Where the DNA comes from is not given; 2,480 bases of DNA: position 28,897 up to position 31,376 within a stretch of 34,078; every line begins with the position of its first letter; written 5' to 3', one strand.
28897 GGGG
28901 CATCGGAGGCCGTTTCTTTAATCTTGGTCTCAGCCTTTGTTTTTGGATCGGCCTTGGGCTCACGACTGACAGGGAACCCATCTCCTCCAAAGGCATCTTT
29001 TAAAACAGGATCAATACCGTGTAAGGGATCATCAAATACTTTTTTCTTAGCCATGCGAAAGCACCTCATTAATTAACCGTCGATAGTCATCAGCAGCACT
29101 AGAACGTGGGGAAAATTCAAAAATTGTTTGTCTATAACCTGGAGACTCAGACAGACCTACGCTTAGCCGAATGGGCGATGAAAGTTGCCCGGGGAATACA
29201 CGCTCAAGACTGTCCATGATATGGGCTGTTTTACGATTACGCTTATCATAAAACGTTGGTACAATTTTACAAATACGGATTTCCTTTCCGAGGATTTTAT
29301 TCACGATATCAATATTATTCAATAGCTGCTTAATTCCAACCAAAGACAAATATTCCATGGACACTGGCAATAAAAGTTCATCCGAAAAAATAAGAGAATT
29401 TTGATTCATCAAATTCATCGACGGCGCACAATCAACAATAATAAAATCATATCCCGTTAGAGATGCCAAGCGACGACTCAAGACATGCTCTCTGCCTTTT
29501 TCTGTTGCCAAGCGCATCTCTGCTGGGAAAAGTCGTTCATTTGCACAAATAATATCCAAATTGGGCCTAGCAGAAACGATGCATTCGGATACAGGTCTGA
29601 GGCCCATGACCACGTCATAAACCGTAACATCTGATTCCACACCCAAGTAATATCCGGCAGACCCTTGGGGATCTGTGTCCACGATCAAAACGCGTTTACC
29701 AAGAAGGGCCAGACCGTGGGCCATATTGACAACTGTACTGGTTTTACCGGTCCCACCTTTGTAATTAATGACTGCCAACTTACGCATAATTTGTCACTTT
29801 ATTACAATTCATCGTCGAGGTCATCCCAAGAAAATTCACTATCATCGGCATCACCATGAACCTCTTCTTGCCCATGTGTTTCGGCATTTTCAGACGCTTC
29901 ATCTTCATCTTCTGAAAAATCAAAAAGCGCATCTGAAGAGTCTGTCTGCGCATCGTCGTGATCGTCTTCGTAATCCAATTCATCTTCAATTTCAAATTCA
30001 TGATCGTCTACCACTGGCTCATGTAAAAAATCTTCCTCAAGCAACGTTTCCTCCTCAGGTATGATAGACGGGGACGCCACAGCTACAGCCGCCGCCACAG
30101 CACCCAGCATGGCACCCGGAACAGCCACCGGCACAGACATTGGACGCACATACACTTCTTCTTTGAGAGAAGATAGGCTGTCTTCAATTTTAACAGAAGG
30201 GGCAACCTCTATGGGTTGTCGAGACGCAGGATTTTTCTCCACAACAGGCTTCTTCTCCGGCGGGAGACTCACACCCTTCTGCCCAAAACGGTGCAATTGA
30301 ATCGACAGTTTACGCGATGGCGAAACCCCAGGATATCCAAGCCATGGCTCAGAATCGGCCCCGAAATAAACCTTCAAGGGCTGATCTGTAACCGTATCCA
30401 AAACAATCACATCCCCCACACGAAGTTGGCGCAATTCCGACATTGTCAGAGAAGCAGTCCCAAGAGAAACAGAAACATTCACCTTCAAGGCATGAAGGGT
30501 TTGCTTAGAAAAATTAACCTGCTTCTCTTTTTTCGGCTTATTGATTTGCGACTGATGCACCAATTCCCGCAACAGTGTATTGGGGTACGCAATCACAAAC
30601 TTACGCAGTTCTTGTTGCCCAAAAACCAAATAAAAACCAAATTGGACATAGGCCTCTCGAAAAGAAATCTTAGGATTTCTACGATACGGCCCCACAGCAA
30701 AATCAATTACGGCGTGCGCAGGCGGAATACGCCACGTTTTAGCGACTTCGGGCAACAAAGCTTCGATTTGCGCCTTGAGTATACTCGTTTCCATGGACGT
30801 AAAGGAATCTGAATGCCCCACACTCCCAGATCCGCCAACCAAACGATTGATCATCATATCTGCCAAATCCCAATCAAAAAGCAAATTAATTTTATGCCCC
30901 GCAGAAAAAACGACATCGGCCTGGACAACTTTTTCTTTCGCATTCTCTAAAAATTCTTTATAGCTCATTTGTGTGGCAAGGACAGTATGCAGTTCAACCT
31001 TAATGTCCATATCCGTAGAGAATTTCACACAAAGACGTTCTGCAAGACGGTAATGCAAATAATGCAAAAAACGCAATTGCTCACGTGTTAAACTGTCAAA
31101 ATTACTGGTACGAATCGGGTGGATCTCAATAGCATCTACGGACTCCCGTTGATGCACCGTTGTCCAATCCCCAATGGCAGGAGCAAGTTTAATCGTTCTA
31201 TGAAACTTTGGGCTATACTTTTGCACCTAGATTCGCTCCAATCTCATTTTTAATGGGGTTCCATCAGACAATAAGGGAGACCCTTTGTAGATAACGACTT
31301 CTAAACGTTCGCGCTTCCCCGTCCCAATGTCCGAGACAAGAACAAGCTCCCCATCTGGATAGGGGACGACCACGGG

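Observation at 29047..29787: ParA/Soj-type ATPase inserted between C-ring genes fliM and fliN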

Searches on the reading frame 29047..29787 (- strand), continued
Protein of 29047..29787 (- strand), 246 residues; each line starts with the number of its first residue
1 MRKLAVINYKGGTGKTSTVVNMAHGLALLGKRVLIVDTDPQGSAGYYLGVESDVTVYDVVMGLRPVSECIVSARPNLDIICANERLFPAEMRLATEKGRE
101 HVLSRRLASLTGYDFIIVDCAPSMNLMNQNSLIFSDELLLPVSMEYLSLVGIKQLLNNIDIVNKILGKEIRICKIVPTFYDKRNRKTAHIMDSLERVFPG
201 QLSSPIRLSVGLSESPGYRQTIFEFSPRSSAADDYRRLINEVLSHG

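Call 53: find_encoding_contigs(protein=P0162, flank=5000, max_places=1)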
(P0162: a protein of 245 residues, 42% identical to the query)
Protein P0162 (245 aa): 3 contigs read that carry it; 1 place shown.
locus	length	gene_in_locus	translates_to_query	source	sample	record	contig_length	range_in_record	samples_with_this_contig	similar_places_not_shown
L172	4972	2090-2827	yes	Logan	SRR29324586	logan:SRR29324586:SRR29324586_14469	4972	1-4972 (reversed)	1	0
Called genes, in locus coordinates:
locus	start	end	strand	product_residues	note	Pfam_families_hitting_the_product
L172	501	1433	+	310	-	PF02899:Phage_int_SAM_1, PF13495:Phage_int_SAM_4 (weak), PF00589:Phage_integrase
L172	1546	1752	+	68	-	PF01402:RHH_1 (faint)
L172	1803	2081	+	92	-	-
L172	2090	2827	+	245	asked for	PF00142:Fer4_NifH (faint), PF01656:CbiA, PF02374:ArsA_ATPase (faint), PF07015:VirC1 (faint), PF09140:MipZ (faint), PF10609:ParA, PF13614:AAA_31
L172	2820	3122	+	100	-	-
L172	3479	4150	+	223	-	PF17762:HTH_ParB (faint)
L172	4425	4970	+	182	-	?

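Call 64: predict_structure(alignment_id=A3)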
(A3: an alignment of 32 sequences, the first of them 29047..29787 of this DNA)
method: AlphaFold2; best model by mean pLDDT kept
length: 246 residues; sequences in the alignment: 32
mean_pLDDT: 91.7   pTM: 0.91
mean pLDDT of the five models: 91.7, 91.7, 91.5, 90.0, 89.4
residues with pLDDT >= 90: 176; 70-90: 66; 50-70: 4; < 50: 0
segments of 3 or more residues with pLDDT < 50: none
pLDDT, mean of each block of 10 residues (from residue 1): 89 90 98 97 97 96 97 99 94 92 94 97 85 92 79 81 81 92 86 87 93 95 97 97 81
secondary structure, 60 per line:
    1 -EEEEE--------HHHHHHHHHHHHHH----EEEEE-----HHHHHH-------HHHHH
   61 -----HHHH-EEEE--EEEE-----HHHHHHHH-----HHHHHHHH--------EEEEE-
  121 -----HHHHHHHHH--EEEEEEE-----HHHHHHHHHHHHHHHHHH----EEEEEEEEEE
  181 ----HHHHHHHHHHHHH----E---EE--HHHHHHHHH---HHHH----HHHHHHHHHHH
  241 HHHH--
elements in order: E2-6 H15-28 E33-37 H43-48 H56-60 H66-69 E71-74 E77-80 H86-93 H99-106 E115-119 H126-134 E137-143 H149-166 E171-180 H185-197 H210-218 H222-225 H230-244

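Call 67: fold_search(model_id=the predicted structure, library=pdb)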
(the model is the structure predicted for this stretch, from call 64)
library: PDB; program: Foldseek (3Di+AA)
matches with E <= 10: 1655; with E <= 0.001: 407
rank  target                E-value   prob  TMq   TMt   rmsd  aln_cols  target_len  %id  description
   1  9a6n_A                1.8e-26  1.00  0.96  0.93   1.4       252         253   37  Integrative model of SOJ-NRDR by crosslinking MS and deep learning (released 2024-09-18)
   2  8ray_A                5.5e-25  1.00  0.95  0.92   1.5       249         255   32  ParA in complex with ATP (released 2025-03-26)
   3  8ray_B                2.6e-24  1.00  0.91  0.89   2.0       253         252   32  ParA in complex with ATP (released 2025-03-26)
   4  2bek_B                1.1e-23  1.00  0.92  0.93   1.6       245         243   34  Structure of the bacterial chromosome segregation protein Soj (released 2005-01-12)
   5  2bej                  1.7e-23  1.00  0.92  0.92   1.6       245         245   34  Structure of the bacterial chromosome segregation protein Soj (released 2005-01-12)
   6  2bek_A                2.9e-23  1.00  0.92  0.93   1.6       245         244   34  Structure of the bacterial chromosome segregation protein Soj (released 2005-01-12)
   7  6iub_A                5.0e-23  1.00  0.93  0.87   1.8       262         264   30  Structure of Helicobacter pylori Soj protein (released 2019-02-13)
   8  8jml_B                1.5e-22  1.00  0.92  0.87   1.8       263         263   30  Structure of Helicobacter pylori Soj protein mutant, D41A (released 2024-05-29)
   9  8jmj_A                5.0e-22  1.00  0.92  0.86   1.7       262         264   29  Structure of Helicobacter pylori Soj-DNA-Spo0J complex (released 2024-05-29)
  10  1wcv                  5.3e-22  1.00  0.92  0.93   1.6       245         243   34  Structure of the bacterial chromosome segregation protein Soj (released 2005-01-12)
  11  4pfs_A                3.8e-20  1.00  0.84  0.85   2.4       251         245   31  Crystal Structure of Cobyrinic Acid a,c-diamide synthase from Mycobacterium smegmatis (released 2014-05-21)
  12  5if9_B                5.8e-20  1.00  0.86  0.87   2.0       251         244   31  Crystal Structure of Cobyrinic Acid a,c-diamide synthase from Mycobacterium smegmatis with bound ATP analog and Magnes (released 2016-03-09)
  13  5ihp_B                5.8e-20  1.00  0.84  0.85   2.4       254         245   31  Crystal Structure of Cobyrinic Acid a,c-diamide synthase from Mycobacterium smegmatis with bound ADP and Magnesium (released 2016-03-30)
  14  5ihp_A                1.4e-19  1.00  0.86  0.86   2.4       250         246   31  Crystal Structure of Cobyrinic Acid a,c-diamide synthase from Mycobacterium smegmatis with bound ADP and Magnesium (released 2016-03-30)
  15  5if9_A                1.8e-19  1.00  0.87  0.85   2.5       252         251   31  Crystal Structure of Cobyrinic Acid a,c-diamide synthase from Mycobacterium smegmatis with bound ATP analog and Magnes (released 2016-03-09)
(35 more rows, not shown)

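Call 69: find_homologous_proteins(query=P0183, max_evalue=1e-20)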
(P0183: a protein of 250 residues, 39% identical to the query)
Query P0183 (250 aa): 7 proteins with E <= 1e-20 among 536 candidates.
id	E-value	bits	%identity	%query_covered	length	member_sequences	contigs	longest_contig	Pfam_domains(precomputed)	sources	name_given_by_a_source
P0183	1.0e-161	554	100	100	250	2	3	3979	PF00142.25,PF10609.16,PF01656.30,PF13614.13,PF09140.18,PF06564.19,PF02374.22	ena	-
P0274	4.3e-68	248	49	98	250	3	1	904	PF10609.16,PF01656.30,PF13614.13,PF09140.18,PF06564.19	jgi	-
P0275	5.7e-67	244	49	98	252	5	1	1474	PF00142.25,PF10609.16,PF01656.30,PF13614.13,PF09140.18,PF06564.19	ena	-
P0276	2.2e-66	242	50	98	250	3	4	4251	PF00142.25,PF10609.16,PF01656.30,PF13614.13,PF09140.18,PF06564.19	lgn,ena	-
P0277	1.6e-65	239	48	98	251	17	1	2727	PF00142.25,PF10609.16,PF01656.30,PF13614.13,PF09140.18,PF06564.19,PF02374.22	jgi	jgi:chromosome partitioning protein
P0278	9.5e-35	138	32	96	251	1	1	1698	PF00142.25,PF10609.16,PF01656.30,PF13614.13,PF09140.18,PF06564.19,PF02374.22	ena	-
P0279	9.8e-26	109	32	98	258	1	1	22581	PF00142.25,PF10609.16,PF01656.30,PF13614.13,PF09140.18,PF02374.22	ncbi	-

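Call 77: find_encoding_contigs(protein=P0127, flank=3000, max_places=1)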
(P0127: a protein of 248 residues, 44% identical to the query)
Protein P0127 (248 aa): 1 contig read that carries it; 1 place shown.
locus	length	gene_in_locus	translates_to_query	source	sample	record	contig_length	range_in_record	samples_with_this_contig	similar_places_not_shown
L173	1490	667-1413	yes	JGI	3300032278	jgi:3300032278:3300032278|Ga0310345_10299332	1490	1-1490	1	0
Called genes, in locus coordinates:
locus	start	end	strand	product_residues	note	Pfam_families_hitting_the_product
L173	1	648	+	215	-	?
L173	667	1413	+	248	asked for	PF01656:CbiA, PF02374:ArsA_ATPase (weak), PF06564:CBP_BcsQ, PF09140:MipZ (weak), PF10609:ParA (weak), PF13614:AAA_31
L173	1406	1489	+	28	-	?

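Call 78: find_encoding_contigs(protein=P0121, flank=5000, max_places=1)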
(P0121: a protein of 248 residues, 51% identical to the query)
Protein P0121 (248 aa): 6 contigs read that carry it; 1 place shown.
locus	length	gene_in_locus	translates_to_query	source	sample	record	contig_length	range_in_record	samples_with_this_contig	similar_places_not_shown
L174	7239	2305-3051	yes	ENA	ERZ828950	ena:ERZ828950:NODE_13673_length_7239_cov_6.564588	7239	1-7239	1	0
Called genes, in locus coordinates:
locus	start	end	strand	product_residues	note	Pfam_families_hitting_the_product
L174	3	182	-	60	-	?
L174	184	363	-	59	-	-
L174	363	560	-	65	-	-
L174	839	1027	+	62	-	-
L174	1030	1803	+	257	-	PF03237:Terminase_6N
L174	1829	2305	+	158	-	PF01052:FliMN_C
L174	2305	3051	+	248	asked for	PF00142:Fer4_NifH (faint), PF01656:CbiA, PF10609:ParA (faint), PF13614:AAA_31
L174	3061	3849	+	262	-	PF28396:SepQ_C (weak), PF01052:FliMN_C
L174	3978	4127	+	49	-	-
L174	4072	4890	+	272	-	PF00813:FliP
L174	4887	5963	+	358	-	-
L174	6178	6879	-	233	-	-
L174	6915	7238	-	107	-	?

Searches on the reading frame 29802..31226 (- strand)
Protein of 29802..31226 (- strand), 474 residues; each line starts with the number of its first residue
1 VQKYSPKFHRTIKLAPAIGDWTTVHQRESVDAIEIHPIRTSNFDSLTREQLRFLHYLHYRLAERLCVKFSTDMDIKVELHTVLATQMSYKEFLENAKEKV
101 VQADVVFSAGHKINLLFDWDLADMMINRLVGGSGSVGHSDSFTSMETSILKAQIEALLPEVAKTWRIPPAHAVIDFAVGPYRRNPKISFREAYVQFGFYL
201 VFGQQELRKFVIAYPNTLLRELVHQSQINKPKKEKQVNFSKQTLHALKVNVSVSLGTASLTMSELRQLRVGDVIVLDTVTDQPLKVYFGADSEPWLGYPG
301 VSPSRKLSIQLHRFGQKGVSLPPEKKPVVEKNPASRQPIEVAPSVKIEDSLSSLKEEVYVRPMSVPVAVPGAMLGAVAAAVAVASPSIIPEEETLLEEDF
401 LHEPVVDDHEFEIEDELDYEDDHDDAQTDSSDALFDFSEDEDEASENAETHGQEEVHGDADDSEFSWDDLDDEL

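Call 5: search_protein_families(library=pfam, proteins=[window:29802-31226:-], max_evalue=0.01)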
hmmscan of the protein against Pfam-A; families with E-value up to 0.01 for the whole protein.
window:29802-31226:- (474 aa): 2 families
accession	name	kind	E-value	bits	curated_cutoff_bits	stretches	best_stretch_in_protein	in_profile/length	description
PF01052.25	FliMN_C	-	8.5e-12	45.3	23.8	1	243-289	2-48/73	Type III flagellar switch regulator (C-ring) FliN C-term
PF02154.20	FliM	-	8e-10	39.4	27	1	44-166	7-132/192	Flagellar motor switch protein FliM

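Call 6: search_protein_families(library=ncbifam, proteins=[window:29802-31226:-], max_evalue=0.001)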
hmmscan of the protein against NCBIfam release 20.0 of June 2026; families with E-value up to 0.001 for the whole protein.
window:29802-31226:- (474 aa): 7 families
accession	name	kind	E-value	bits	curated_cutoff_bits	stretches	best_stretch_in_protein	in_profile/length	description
TIGR01397.1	fliM_switch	equivalog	2.7e-20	72.7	219.6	1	33-302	31-307/320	flagellar motor switch protein FliM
TIGR02551.1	SpaO_YscQ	equivalog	5.8e-08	33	100.8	1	239-367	129-237/300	type III secretion system cytoplasmic ring protein SctQ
TIGR02480.1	fliN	equivalog_domain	6.8e-08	32.3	84.05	1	242-287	3-48/77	flagellar motor switch protein FliN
NF005275.1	PRK06782.1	equivalog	2.8e-05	23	681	1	221-288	423-491/516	flagellar motor switch protein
NF005194.1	PRK06666.1-5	equivalog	0.00014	21.2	206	1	234-288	247-301/327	flagellar motor switch protein FliM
NF005956.0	PRK08035.1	equivalog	0.00018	20.8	230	1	204-281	125-192/323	YscQ/HrcQ family type III secretion apparatus protein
NF005276.0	PRK06788.1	equivalog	0.00022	21.3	98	1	231-287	18-74/119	flagellar motor switch protein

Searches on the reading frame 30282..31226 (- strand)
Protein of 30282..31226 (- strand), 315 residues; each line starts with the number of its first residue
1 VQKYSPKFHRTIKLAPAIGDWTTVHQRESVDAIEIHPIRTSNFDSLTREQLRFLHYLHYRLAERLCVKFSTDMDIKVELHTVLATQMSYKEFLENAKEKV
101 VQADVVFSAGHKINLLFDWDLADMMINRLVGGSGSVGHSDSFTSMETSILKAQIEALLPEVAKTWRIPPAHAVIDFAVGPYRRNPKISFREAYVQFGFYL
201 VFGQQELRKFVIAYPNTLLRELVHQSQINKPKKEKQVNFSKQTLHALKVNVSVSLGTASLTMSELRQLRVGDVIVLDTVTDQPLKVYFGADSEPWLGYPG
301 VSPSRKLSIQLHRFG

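Call 44: find_related_loci(query=A2, collection=metagenome_contigs, flank=6000)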
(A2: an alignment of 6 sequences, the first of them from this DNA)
Query A2 (315 aa) in metagenome_contigs; peptide patterns used: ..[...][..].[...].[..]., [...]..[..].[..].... (x = any residue, [..] = any of these).
147 stretches matched a pattern; 83 encode a relative of the query (tblastn E <= 1e-3); the best 80 are kept; 80 distinct loci.
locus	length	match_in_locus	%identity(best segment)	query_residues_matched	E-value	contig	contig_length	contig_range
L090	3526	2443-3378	45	2-311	2e-88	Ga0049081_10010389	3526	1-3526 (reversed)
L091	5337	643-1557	44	8-311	8e-83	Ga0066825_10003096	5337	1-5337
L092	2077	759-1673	44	8-311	4e-86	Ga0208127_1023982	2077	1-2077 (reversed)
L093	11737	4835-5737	40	2-301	4e-79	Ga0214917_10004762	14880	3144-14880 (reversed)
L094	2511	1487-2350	45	8-292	2e-78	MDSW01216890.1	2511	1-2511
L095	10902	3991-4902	41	8-305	2e-76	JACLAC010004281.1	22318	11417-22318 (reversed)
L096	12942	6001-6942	40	2-314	5e-76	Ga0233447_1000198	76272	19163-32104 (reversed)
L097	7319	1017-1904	41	7-301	1e-75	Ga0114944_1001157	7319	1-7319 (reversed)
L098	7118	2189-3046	43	7-289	3e-74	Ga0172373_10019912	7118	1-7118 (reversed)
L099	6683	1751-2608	43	7-289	1e-72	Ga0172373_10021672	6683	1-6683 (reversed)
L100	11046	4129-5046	40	8-311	3e-68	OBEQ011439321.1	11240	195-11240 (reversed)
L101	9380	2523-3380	39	8-289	1e-67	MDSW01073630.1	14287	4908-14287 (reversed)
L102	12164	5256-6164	40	7-305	1e-66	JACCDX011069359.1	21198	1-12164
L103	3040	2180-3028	39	1-278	7e-66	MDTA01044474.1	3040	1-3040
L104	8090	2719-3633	36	8-311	2e-62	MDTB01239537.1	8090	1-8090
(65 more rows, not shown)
